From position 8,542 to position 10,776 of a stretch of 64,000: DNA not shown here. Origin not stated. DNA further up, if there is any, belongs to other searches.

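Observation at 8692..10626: Secreted protein with an agmatine-deiminase/PPAD-type catalytic domain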

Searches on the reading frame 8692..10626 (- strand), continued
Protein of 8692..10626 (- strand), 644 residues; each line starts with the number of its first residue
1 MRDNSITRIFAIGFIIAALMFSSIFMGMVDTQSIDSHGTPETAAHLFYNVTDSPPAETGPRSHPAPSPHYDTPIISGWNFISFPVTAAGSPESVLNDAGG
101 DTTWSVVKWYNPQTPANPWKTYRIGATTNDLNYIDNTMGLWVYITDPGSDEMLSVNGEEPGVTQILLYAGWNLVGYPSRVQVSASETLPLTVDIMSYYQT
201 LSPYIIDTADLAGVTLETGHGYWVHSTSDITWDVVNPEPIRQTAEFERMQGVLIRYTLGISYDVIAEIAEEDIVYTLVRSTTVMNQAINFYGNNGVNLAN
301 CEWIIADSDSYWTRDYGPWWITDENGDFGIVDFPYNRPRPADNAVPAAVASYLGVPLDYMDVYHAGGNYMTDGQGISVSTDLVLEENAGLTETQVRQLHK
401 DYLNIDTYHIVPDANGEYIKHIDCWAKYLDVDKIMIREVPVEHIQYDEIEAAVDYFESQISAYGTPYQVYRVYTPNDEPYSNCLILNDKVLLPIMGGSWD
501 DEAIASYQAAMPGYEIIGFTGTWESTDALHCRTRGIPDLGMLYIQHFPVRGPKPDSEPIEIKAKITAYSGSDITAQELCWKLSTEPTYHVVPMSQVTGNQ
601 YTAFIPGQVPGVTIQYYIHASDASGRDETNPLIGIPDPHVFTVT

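Call 64: find_encoding_contigs(protein=P0015, flank=10000, max_places=2)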
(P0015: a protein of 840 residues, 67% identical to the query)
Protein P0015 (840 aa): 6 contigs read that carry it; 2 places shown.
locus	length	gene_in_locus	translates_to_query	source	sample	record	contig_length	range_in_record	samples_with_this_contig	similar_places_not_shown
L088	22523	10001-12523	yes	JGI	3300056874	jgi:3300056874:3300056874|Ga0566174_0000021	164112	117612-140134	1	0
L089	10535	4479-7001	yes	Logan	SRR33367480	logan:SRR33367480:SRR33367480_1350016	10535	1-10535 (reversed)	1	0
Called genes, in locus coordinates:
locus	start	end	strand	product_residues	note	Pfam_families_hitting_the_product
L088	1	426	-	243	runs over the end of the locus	PF01978:TrmB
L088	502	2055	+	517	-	PF23545:Zn_ribbon_HMPTM, PF04055:Radical_SAM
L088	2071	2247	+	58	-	PF00037:Fer4, PF12797:Fer4_2 (weak), PF12837:Fer4_6 (weak), PF13237:Fer4_10, PF14697:Fer4_21, PF12838:Fer4_7, PF13187:Fer4_9, PF00037:Fer4 (weak), +4 more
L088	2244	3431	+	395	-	PF00890:FAD_binding_2, PF01134:GIDA (weak), PF01266:DAO, PF01494:FAD_binding_3, PF01946:Thi4 (weak), PF12831:FAD_oxidored, PF13450:NAD_binding_8, PF22578:GGR_cat, +4 more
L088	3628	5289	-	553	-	PF07691:PA14, PF00801:PKD, PF18911:PKD_4, PF22352:K319L-like_PKD (weak), PF00801:PKD, PF18911:PKD_4, PF22352:K319L-like_PKD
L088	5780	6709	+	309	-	PF02219:MTHFR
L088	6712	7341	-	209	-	PF28474:DUF8412, PF13376:OmdA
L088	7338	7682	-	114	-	PF01934:HepT-like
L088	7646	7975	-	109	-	PF01909:NTP_transf_2, PF18765:Polbeta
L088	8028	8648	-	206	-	PF02568:ThiI, PF03054:tRNA_Me_trans (weak), PF06508:QueC (weak)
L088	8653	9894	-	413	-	PF07969:Amidohydro_3, PF01979:Amidohydro_1, PF07969:Amidohydro_3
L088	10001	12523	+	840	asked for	PF04371:PAD_porph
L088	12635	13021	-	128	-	PF00885:DMRL_synthase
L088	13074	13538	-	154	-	PF00885:DMRL_synthase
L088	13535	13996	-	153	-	PF01467:CTP_transf_like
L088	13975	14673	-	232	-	PF00926:DHBP_synthase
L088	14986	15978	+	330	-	PF26233:NicX, PF02073:Peptidase_M29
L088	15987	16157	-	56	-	-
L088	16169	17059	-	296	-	PF00557:Peptidase_M24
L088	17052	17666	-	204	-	PF01300:Sua5_yciO_yrdC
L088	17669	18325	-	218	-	PF00753:Lactamase_B, PF19583:ODP (faint), PF12706:Lactamase_B_2 (weak)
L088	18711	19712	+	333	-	PF05958:tRNA_U5-meth_tr (weak), PF00398:RrnaAD, PF02390:Methyltransf_4 (faint), PF09445:Methyltransf_15, PF13649:Methyltransf_25 (weak)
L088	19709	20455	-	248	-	PF03413:PepSY (faint)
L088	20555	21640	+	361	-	PF00005:ABC_tran, PF13304:AAA_21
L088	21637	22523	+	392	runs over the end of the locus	PF12679:ABC2_membrane_2, PF12698:ABC2_membrane_3, PF01061:ABC2_membrane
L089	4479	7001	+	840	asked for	PF04371:PAD_porph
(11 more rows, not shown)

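Call 65: find_encoding_contigs(protein=P0093, flank=10000, max_places=2)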
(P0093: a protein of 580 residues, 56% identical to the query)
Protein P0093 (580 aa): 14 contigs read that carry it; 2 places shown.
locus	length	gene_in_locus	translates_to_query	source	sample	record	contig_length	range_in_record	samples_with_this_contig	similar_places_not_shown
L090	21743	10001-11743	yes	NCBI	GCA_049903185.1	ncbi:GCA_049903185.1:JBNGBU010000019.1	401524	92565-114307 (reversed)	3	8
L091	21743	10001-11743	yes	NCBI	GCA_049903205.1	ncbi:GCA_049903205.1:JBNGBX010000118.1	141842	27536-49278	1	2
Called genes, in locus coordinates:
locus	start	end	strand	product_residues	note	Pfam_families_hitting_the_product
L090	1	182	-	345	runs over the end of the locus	PF02729:OTCace_N, PF00185:OTCace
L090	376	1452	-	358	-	PF02729:OTCace_N, PF00185:OTCace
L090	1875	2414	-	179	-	-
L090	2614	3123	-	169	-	PF03729:DUF308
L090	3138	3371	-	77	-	-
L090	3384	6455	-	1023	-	PF14691:Fer4_20, PF00070:Pyr_redox (faint), PF07992:Pyr_redox_2, PF13450:NAD_binding_8, PF13738:Pyr_redox_3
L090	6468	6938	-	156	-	PF00111:Fer2 (weak), PF01799:Fer2_2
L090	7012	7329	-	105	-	PF00085:Thioredoxin, PF13098:Thioredoxin_2, PF13905:Thioredoxin_8 (faint)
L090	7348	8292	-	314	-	PF00890:FAD_binding_2 (weak), PF01134:GIDA (faint), PF01266:DAO (weak), PF07992:Pyr_redox_2, PF12831:FAD_oxidored, PF13450:NAD_binding_8 (weak), PF13738:Pyr_redox_3, PF00070:Pyr_redox, +3 more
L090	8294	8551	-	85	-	PF00462:Glutaredoxin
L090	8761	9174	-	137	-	PF00011:HSP20, PF17886:ArsA_HSP20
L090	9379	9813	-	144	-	PF04138:GtrA_DPMS_TM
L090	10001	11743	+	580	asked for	PF04371:PAD_porph, PF13585:CHU_C (weak), PF13860:FlgD_ig, PF18962:Por_Secre_tail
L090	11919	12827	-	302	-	PF02618:YceG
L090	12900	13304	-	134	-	PF03652:RuvX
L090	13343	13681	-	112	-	-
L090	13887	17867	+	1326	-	PF08126:Propeptide_C25, PF01364:Peptidase_C25, PF13620:CarboxypepD_reg (faint), PF18962:Por_Secre_tail, PF13860:FlgD_ig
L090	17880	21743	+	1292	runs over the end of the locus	PF08126:Propeptide_C25, PF01364:Peptidase_C25, PF13620:CarboxypepD_reg (faint), PF20773:InhA-like_MAM (weak), PF13860:FlgD_ig, PF18962:Por_Secre_tail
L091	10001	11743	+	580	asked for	PF04371:PAD_porph, PF13585:CHU_C (weak), PF13860:FlgD_ig, PF18962:Por_Secre_tail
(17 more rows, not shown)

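Call 76: search_protein_families(library=ncbifam, proteins=[L086:5222-6142:-, L090:376-1452:-, L086:7524-9941:+, L086:16525-17973:-], max_evalue=1e-10)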
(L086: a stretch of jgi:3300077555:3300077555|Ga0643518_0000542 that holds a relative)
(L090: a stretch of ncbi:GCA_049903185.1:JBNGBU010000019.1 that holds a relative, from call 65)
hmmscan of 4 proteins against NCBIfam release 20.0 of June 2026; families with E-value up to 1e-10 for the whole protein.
L086:5222-6142:- (306 aa): 14 families
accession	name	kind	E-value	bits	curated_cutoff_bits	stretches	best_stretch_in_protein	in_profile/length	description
NF001986.0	PRK00779.1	subfamily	3e-121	404.3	306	1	2-302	5-305/307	ornithine carbamoyltransferase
TIGR00658.1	orni_carb_tr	equivalog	6.1e-116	386.8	280.85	1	3-300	1-302/304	ornithine carbamoyltransferase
TIGR04384.1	putr_carbamoyl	exception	1.9e-85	286.9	500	1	12-303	10-309/330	putrescine carbamoyltransferase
NF011380.0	PRK14805.1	equivalog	9.1e-82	274.5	421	1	4-301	3-300/302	ornithine carbamoyltransferase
NF003286.0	PRK04284.1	subfamily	2.7e-77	260.1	515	1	3-298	7-327/332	ornithine carbamoyltransferase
NF009213.0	PRK12562.1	subfamily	6.6e-66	222.9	559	1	9-298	13-329/334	ornithine carbamoyltransferase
NF002470.0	PRK01713.1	equivalog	1.4e-57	195.7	545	1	3-267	8-280/334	ornithine carbamoyltransferase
NF011379.0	PRK14804.1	equivalog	5.1e-50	170.4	373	1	5-300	9-308/311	ornithine carbamoyltransferase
TIGR00670.1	asp_carb_tr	equivalog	8.7e-48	163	236.95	1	3-300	1-302/304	aspartate carbamoyltransferase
NF002032.1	PRK00856.1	equivalog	1.7e-47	162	263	1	4-299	2-295/297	aspartate carbamoyltransferase catalytic subunit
NF003384.0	PRK04523.1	equivalog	2.1e-45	155.2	288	1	27-303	25-335/336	N-acetylornithine carbamoyltransferase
NF006046.0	PRK08192.1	equivalog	7.6e-38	130.6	512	1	12-296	17-312/339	aspartate carbamoyltransferase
NF008853.0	PRK11891.1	equivalog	1.6e-31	109.4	560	1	13-298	100-395/430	aspartate carbamoyltransferase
NF010387.0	PRK13814.1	equivalog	9.8e-25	87.1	660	1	25-297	30-299/310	aspartate carbamoyltransferase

L090:376-1452:- (358 aa): 15 families
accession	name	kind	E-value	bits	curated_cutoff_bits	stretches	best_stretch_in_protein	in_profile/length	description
NF003384.0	PRK04523.1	equivalog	2.5e-85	286.5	288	1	17-354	11-333/336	N-acetylornithine carbamoyltransferase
NF001986.0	PRK00779.1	subfamily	4.2e-72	242.9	306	1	16-355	12-305/307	ornithine carbamoyltransferase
TIGR00658.1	orni_carb_tr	equivalog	1e-66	225.2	280.85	1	17-354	8-303/304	ornithine carbamoyltransferase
NF011380.0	PRK14805.1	equivalog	1.8e-58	198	421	1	16-355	8-301/302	ornithine carbamoyltransferase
TIGR04384.1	putr_carbamoyl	exception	9.4e-53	179.4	500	1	17-354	7-307/330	putrescine carbamoyltransferase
NF005538.0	PRK07200.1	equivalog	1.6e-51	175.6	453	1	16-343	28-365/396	knotted carbamoyltransferase YgeW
TIGR03316.1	ygeW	equivalog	3.2e-49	167.9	500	1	16-349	25-368/391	knotted carbamoyltransferase YgeW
NF003286.0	PRK04284.1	subfamily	3.5e-42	144.7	515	1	16-354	13-330/332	ornithine carbamoyltransferase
NF002032.1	PRK00856.1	equivalog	6.4e-30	104.4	263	1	17-354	8-297/297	aspartate carbamoyltransferase catalytic subunit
NF009213.0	PRK12562.1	subfamily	1.8e-29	103.2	559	1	16-352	13-330/334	ornithine carbamoyltransferase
NF002470.0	PRK01713.1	equivalog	4.3e-29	102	545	1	15-264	13-237/334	ornithine carbamoyltransferase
TIGR00670.1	asp_carb_tr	equivalog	6e-27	94.6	236.95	1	17-354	8-303/304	aspartate carbamoyltransferase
NF011379.0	PRK14804.1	equivalog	5.7e-22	78.2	373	1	134-353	108-308/311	ornithine carbamoyltransferase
NF008853.0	PRK11891.1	equivalog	1.4e-19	70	560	1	18-355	97-399/430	aspartate carbamoyltransferase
NF006046.0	PRK08192.1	equivalog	1.3e-18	67.3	512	1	5-355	3-318/339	aspartate carbamoyltransferase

L086:7524-9941:+ (805 aa): 2 families
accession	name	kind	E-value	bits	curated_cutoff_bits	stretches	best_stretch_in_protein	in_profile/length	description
NF033707.1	T9SS_sortase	equivalog_domain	7.1e-15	53.7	420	1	341-592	491-734/1095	type IX secretion system sortase PorU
NF052324.1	PorU_rel_Nterm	equivalog_domain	2.5e-12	45.8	450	1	319-591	501-766/879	putative type IX secretion system sortase PorU2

L086:16525-17973:- (482 aa): 6 families
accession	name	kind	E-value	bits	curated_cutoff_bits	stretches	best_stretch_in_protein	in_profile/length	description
TIGR01893.1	aa-his-dipept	subfamily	2.8e-179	596.8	343.75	1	7-481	1-476/478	beta-Ala-His dipeptidase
NF011600.0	PRK15026.1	equivalog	2e-123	412.7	991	1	4-480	4-480/485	cytosol nonspecific dipeptidase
TIGR01883.1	PepT-like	hypoth_equivalog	6.5e-19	68.1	274.25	1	12-197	2-184/361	peptidase T-like protein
NF006365.0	PRK08588.1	subfamily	1.3e-16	61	289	1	17-271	14-259/383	succinyl-diaminopimelate desuccinylase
TIGR01892.1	AcOrn-deacetyl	equivalog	4.7e-12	45.6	297.7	0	61-160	51-146/365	acetylornithine deacetylase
NF006399.0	PRK08651.1-2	equivalog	7.7e-12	44.9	381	0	26-178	24-174/405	succinyl-diaminopimelate desuccinylase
